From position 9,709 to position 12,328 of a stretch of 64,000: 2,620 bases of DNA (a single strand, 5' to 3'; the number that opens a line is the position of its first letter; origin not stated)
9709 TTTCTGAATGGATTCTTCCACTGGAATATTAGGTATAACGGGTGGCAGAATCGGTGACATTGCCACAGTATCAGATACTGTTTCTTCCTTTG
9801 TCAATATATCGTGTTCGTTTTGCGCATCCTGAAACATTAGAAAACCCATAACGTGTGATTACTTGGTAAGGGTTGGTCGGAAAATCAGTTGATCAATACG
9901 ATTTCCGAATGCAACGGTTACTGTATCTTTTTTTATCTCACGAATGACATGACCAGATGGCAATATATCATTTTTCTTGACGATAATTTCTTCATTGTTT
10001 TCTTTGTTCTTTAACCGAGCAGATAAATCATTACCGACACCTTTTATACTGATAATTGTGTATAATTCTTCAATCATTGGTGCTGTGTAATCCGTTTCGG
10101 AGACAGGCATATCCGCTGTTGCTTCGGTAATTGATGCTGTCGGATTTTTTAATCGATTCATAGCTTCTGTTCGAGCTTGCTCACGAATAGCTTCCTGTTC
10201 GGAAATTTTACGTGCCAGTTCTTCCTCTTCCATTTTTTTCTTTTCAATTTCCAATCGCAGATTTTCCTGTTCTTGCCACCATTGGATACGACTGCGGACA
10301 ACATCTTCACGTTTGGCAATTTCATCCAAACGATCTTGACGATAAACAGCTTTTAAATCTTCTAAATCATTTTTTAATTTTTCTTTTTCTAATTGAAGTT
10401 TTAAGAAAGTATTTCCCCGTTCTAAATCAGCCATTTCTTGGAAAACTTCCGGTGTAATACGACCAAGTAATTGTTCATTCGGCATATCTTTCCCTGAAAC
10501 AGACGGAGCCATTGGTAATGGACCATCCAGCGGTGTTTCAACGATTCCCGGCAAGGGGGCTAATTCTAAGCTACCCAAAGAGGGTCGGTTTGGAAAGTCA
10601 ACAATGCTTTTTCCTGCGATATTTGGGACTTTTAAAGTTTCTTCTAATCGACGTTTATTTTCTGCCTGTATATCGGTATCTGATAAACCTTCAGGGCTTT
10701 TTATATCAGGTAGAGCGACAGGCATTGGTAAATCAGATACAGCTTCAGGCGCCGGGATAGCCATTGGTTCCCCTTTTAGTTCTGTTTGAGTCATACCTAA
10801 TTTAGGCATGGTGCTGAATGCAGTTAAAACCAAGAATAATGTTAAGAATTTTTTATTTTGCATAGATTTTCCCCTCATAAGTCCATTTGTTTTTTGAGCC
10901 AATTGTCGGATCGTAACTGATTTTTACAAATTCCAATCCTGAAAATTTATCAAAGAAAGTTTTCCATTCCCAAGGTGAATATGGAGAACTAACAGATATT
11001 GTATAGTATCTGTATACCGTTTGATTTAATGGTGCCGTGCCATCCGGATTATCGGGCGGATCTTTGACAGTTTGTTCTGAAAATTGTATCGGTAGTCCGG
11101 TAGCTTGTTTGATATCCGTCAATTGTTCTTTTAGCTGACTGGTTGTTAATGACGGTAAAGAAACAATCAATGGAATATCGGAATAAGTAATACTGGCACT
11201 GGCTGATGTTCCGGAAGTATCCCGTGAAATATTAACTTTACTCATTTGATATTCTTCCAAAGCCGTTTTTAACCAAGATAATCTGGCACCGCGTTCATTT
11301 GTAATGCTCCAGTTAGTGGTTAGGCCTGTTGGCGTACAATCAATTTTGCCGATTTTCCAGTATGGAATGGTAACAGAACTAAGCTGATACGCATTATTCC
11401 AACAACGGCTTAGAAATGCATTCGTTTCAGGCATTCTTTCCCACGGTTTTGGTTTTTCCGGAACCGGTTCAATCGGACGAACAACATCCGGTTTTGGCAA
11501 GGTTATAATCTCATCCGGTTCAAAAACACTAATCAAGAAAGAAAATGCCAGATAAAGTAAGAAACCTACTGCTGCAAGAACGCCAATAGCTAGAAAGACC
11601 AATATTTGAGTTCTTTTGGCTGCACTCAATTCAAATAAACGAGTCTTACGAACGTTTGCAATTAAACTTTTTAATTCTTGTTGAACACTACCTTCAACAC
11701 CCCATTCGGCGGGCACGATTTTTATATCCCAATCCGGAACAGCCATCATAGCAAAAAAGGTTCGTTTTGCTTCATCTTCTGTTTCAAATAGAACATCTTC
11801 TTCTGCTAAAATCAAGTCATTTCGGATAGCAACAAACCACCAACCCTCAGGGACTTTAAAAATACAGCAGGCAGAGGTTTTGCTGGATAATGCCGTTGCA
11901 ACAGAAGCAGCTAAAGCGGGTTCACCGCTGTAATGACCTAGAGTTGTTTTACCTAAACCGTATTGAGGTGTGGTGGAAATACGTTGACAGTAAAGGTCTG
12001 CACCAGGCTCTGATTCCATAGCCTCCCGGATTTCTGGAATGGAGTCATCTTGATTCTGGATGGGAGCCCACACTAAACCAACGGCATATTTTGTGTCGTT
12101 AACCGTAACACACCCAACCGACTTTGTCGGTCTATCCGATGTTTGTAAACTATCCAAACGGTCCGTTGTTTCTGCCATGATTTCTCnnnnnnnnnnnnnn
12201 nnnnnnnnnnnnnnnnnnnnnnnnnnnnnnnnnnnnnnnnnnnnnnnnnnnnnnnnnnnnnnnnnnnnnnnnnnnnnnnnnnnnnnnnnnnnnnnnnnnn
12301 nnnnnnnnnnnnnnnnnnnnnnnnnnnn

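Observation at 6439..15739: Seven-gene type IVb pilus / T2SS-like operon with R64 thin-pilus-like gene order but no pilin or peptidase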

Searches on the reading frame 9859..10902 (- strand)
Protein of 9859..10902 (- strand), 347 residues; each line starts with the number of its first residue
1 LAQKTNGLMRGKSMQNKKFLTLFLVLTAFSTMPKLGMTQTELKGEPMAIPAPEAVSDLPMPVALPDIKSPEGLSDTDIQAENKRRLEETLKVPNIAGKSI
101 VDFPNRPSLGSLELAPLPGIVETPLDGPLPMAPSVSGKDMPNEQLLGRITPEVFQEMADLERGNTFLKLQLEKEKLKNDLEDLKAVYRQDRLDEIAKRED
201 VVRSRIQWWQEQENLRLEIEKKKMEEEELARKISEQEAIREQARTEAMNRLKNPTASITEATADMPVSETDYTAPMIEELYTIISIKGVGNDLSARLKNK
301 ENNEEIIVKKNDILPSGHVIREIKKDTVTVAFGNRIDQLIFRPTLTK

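Call 3: search_protein_families(library=pfam, proteins=[window:9859-10902:-], max_evalue=0.1)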
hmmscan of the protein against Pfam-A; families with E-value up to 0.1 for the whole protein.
window:9859-10902:- (347 aa): 0 families

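Call 4: search_protein_families(library=ncbifam, proteins=[window:9859-10902:-], max_evalue=0.1)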
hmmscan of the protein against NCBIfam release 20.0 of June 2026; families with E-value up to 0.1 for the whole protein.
window:9859-10902:- (347 aa): 1 family
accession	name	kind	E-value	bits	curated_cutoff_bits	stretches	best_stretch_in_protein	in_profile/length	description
TIGR03021.1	pilP_fam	equivalog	5.4e-06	27.4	34.65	1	230-330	27-118/119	type IV pilus biogenesis protein PilP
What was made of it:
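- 9859..10902 (-): g5: PilP-like periplasmic protein with a long charged, helix-prone N-terminal extension. The likely start is the ATG at 10863. TIGR03021 pilP_fam 27.4 bits, below the 34.65 cut-off (call 4).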

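Call 34: search_solved_structures(query=window:9859-10902:-, max_evalue=10)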
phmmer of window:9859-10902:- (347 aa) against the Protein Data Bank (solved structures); distinct sequences matched with E-value up to 10: 5.
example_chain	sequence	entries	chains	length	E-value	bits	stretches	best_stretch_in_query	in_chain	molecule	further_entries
24jd_A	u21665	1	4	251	0.33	13.3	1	181-319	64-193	DNA polymerase sliding clamp 2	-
5wlz_C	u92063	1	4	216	0.51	12.7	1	177-251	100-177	DNA repair protein XRCC4,Myosin-7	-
8vc9_A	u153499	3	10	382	1.3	11.3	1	205-271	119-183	Leptospira virulence regulator B (LvrB) | histidine kinase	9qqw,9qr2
7uw9_M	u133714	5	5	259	2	10.7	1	180-242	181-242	V-type proton ATPase subunit D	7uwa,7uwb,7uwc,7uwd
8th8_F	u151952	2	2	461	2.9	10.2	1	159-234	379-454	Flagellar associated protein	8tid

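Call 48: search_protein_families(library=ncbifam, alignment_id=A3, max_evalue=0.01)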
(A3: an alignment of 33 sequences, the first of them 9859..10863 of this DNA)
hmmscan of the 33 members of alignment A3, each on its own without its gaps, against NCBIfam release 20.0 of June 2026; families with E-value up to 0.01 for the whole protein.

A. member 1, window:9859-10863:- (334 aa): 1 family
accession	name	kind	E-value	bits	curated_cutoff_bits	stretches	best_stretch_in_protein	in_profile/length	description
TIGR03021.1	pilP_fam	equivalog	4.5e-06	27.7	34.65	1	217-317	27-118/119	type IV pilus biogenesis protein PilP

B. families by the number of members that match (of 33 scanned): 15 families
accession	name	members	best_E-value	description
TIGR03021.1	pilP_fam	31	5.7e-10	type IV pilus biogenesis protein PilP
NF045780.1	TrlF_fam_ATP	7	0.00022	TrlF family AAA-like ATPase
NF038345.1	wall_hydro_RipC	2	0.0037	peptidoglycan hydrolase RipC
TIGR02168.1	SMC_prok_B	2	0.0057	chromosome segregation protein SMC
TIGR02500.1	type_III_yscD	2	0.0062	type III secretion system inner membrane ring subunit SctD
NF051880.1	FlagAsmCDGMPTipF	1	0.00013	flagella assembly cyclic-di-GMP phosphodiesterase TipF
NF009344.0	PRK12705.1-1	1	0.0023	hypothetical protein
TIGR02169.1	SMC_prok_A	1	0.0028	chromosome segregation protein SMC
NF049857.1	InaC_CT813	1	0.003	inclusion membrane protein InaC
NF038305.1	HpsJ_fam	1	0.0048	HpsJ family protein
NF010289.0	PRK13729.1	1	0.0051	F-type conjugal transfer pilus assembly protein TraB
NF033747.1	class_E_sortase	1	0.0078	class E sortase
NF045487.1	ASRP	1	0.0081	archaea-specific SMC-related protein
TIGR02794.1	tolA_full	1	0.0087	cell envelope integrity protein TolA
NF002705.0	PRK02507.1-4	1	0.01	proton extrusion protein PcxA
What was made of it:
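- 9859..10902 (-): 31 of 33 orthologues match pilP_fam, best E 5.7e-10 (call 48).
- On Type IVb pilus machinery (BFP / R64 thin-pilus kind): 31 of 33 orthologues match at E <= 0.01, best 5.7e-10 (call 48).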

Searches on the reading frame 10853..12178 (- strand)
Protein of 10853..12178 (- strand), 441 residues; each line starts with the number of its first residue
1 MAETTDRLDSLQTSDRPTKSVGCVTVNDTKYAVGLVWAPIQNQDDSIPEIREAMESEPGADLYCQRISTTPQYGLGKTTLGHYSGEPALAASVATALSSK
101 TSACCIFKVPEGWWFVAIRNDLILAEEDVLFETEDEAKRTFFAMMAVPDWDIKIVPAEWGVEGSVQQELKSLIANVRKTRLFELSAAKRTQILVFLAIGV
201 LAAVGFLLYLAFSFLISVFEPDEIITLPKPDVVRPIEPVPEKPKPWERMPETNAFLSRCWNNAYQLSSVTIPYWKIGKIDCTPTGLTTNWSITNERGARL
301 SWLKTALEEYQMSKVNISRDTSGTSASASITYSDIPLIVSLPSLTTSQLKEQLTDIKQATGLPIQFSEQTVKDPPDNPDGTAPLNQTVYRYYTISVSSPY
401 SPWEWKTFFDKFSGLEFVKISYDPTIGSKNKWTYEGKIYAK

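Call 3: search_protein_families(library=pfam, proteins=[window:10853-12178:-], max_evalue=0.1)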
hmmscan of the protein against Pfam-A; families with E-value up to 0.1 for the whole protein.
window:10853-12178:- (441 aa): 1 family
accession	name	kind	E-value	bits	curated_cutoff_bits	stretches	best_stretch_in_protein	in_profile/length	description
PF06864.17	PAP_PilO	-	5.1e-26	91.9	26.7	1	32-440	2-419/419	Pilin accessory protein (PilO)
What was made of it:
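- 10853..12178 (-): g4: bitopic inner-membrane protein PilO / BfpC. PF06864 PAP_PilO 91.9 bits over its full length (call 3).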

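Call 4: search_protein_families(library=ncbifam, proteins=[window:10853-12178:-], max_evalue=0.1)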
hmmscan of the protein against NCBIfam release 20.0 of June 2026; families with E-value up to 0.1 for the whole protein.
window:10853-12178:- (441 aa): 0 families

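Call 16: search_dna_similar(query=window:10853-12178:-, collection=plasmids, mode=protein, max_rows=15, max_evalue=0.001)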
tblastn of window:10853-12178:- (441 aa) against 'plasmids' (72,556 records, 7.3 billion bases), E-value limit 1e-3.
Records with a match: 54; places in all: 54; records where one place covers at least 80% of the query: 16.
Best place of each record, by identity: <60% 54.
By first word of the organism name: Escherichia 29; Yersinia 14; Bosea 2; Polaromonas 2; Hydrogenophaga 2; Methylorubrum 1; Rhizobium 1; Salmonella 1; Acetobacter 1; Methylovorus 1.
By predicted mobility (MOB-suite, as given by PLSDB): mobilizable 24; conjugative 18; non-mobilizable 12.
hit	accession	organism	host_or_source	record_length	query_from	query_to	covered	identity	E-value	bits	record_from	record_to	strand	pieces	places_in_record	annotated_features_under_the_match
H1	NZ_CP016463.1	Bosea sp. RAC05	Microbial isolate,Algal phycosphere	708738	21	441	95%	25.1%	3e-22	107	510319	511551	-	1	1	pilO2: type 4b pilus protein PilO2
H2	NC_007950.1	Polaromonas sp. JS666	-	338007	10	428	95%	24.8%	5e-9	66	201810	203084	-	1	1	pilO2: type 4b pilus protein PilO2 | PilN family type IVB pilus formation outer membrane protein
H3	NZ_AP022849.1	Bosea sp. ANAM02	Callyspongia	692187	31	441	93%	25.2%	1e-19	99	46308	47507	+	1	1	pilO2: type 4b pilus protein PilO2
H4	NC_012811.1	Methylorubrum extorquens AM1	-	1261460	21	439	95%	23.5%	5e-13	79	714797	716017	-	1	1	none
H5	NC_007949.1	Polaromonas sp. JS666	-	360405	33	428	90%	24.5%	2e-9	67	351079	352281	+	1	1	pilO2: type 4b pilus protein PilO2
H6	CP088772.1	Escherichia coli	Homo sapiens,blood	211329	22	440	95%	23.1%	2e-7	61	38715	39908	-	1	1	type 4b pilus protein PilO2 | hypothetical protein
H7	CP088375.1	Escherichia coli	Homo sapiens,blood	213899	22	440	95%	23.1%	2e-7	61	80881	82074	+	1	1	type 4b pilus protein PilO2 | hypothetical protein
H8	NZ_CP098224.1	Escherichia coli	Canis lupus familiaris,Rectal swab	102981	22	440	95%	23.0%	3e-7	61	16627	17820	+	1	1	type 4b pilus protein PilO2 | hypothetical protein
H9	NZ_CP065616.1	Escherichia coli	-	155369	22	440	95%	23.0%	7e-7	59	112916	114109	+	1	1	type 4b pilus protein PilO2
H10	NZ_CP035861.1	Escherichia coli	Homo sapiens,stool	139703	22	440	95%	22.8%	2e-6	58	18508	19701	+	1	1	type 4b pilus protein PilO2 | hypothetical protein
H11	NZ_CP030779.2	Escherichia albertii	-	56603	22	440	95%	22.6%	1e-5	55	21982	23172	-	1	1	type 4b pilus protein PilO2 | hypothetical protein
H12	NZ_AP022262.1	Escherichia coli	-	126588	22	440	95%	22.4%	3e-6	58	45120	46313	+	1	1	type 4b pilus protein PilO2 | hypothetical protein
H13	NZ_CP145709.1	Escherichia coli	Homo sapiens,stool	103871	12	364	80%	25.5%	2e-11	74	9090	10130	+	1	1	hypothetical protein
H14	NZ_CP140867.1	Rhizobium leguminosarum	Trifolium pratense,whole organism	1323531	21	374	80%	25.0%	9e-14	81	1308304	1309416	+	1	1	record has no annotation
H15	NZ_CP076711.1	Escherichia coli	-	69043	22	381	82%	23.3%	3e-7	61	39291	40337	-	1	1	hypothetical protein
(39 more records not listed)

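Call 18: get_annotated_region(hit=H1, flank=10000)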
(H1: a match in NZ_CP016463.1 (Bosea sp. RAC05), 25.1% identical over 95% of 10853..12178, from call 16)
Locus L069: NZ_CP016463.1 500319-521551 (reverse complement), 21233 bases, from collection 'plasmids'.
description: Bosea sp. RAC05 plasmid pBSY19_1, complete sequence
organism: Bosea sp. RAC05 (NCBI taxid 1842539)
taxonomy: Bacteria; Pseudomonadota; Alphaproteobacteria; Hyphomicrobiales; Boseaceae; Bosea; Bosea sp. RAC05
host: -; source: Microbial isolate,Algal phycosphere; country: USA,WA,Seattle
typing (MOB-suite, as given by PLSDB): non-mobilizable
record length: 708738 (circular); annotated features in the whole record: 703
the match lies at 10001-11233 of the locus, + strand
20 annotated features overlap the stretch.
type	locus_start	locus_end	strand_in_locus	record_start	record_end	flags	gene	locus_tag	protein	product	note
CDS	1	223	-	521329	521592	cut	-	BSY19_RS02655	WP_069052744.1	HU family DNA-binding protein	GO:0030261 - chromosome condensation [Evidence IEA]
CDS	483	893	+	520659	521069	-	-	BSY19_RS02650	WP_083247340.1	helix-turn-helix transcriptional regulator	-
CDS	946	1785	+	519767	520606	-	-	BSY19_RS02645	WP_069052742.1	thermonuclease family protein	-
CDS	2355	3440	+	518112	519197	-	-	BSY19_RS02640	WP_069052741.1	replication initiation protein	GO:0006270 - DNA replication initiation [Evidence IEA]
CDS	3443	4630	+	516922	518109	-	-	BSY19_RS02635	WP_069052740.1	hypothetical protein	-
CDS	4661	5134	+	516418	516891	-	-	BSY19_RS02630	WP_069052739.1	hypothetical protein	-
CDS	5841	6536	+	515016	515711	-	-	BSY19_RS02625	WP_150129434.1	hypothetical protein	-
CDS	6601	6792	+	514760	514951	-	-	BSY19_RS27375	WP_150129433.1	hypothetical protein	-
CDS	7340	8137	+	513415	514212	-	-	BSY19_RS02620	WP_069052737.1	toxin co-regulated pilus biosynthesis Q family protein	-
CDS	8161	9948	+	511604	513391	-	-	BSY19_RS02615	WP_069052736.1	secretin N-terminal domain-containing protein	GO:0009297 - pilus assembly [Evidence IEA]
CDS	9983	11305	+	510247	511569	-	pilO2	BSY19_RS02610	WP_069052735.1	type 4b pilus protein PilO2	-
CDS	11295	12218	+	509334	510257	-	-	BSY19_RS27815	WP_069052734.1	hypothetical protein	-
CDS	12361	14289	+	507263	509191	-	-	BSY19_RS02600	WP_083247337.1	ATPase, T2SS/T4P/T4SS family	-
CDS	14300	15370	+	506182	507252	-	-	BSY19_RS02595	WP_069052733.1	type II secretion system F family protein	-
CDS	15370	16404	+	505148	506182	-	-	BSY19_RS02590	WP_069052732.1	ATPase, T2SS/T4P/T4SS family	-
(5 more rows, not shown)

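Call 19: get_annotated_region(hit=H8, flank=9000)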
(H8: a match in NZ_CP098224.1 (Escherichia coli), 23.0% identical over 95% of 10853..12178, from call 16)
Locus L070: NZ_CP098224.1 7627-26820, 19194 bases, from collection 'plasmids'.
description: Escherichia coli strain Z0117EC0005 plasmid pZ0117EC0005-1, complete sequence
organism: Escherichia coli (NCBI taxid 562)
taxonomy: Bacteria; Pseudomonadota; Gammaproteobacteria; Enterobacterales; Enterobacteriaceae; Escherichia; Escherichia coli
host: -; source: Canis lupus familiaris,Rectal swab; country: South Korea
typing (MOB-suite, as given by PLSDB): non-mobilizable; replicon IncFIA
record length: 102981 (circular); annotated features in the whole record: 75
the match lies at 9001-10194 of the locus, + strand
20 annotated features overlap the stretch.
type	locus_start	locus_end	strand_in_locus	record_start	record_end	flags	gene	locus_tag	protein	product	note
CDS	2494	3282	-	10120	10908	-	-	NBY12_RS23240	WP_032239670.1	AraC family transcriptional regulator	GO:0006355 - regulation of DNA-templated transcription [Evidence IEA]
CDS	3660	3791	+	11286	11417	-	-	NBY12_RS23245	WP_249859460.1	ANR family transcriptional regulator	-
CDS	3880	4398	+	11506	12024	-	-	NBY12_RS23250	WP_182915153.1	prepilin-type N-terminal cleavage/methylation domain-containing protein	-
CDS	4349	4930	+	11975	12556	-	-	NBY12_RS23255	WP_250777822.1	hypothetical protein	-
CDS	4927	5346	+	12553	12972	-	-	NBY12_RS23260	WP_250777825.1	hypothetical protein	-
CDS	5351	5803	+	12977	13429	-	-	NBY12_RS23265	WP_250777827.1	hypothetical protein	-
CDS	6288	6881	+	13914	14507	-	-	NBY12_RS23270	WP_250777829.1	type 4 pilus major pilin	-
CDS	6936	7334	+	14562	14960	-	-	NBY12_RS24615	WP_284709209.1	TcpQ domain-containing protein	-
CDS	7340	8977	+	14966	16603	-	-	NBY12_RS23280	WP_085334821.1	secretin N-terminal domain-containing protein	GO:0009297 - pilus assembly [Evidence IEA]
CDS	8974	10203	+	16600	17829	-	-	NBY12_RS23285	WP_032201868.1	type 4b pilus protein PilO2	-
CDS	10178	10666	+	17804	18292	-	-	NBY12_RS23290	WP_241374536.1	hypothetical protein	-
CDS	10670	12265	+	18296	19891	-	-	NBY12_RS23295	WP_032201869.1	ATPase, T2SS/T4P/T4SS family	-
CDS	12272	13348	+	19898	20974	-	-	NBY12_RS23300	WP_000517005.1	type II secretion system F family protein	-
CDS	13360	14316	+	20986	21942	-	-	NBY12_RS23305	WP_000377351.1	ATPase, T2SS/T4P/T4SS family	-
CDS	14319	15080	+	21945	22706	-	-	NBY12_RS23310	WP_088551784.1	A24 family peptidase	-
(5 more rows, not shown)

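Call 72: search_solved_structures(query=window:10853-12178:-, max_evalue=1)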
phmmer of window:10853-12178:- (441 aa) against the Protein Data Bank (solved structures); distinct sequences matched with E-value up to 1: 1.
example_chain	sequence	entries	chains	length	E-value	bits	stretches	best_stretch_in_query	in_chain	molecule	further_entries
3vhj_A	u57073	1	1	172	7.7e-07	31.3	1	20-168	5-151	BfpC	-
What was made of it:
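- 10853..12178 (-): The N-terminal domain matches BfpC, 3vhj, E 7.7e-7 (call 72).
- On Type IVb pilus machinery (BFP / R64 thin-pilus kind): BfpC N-terminal domain E 7.7e-7 (call 72).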
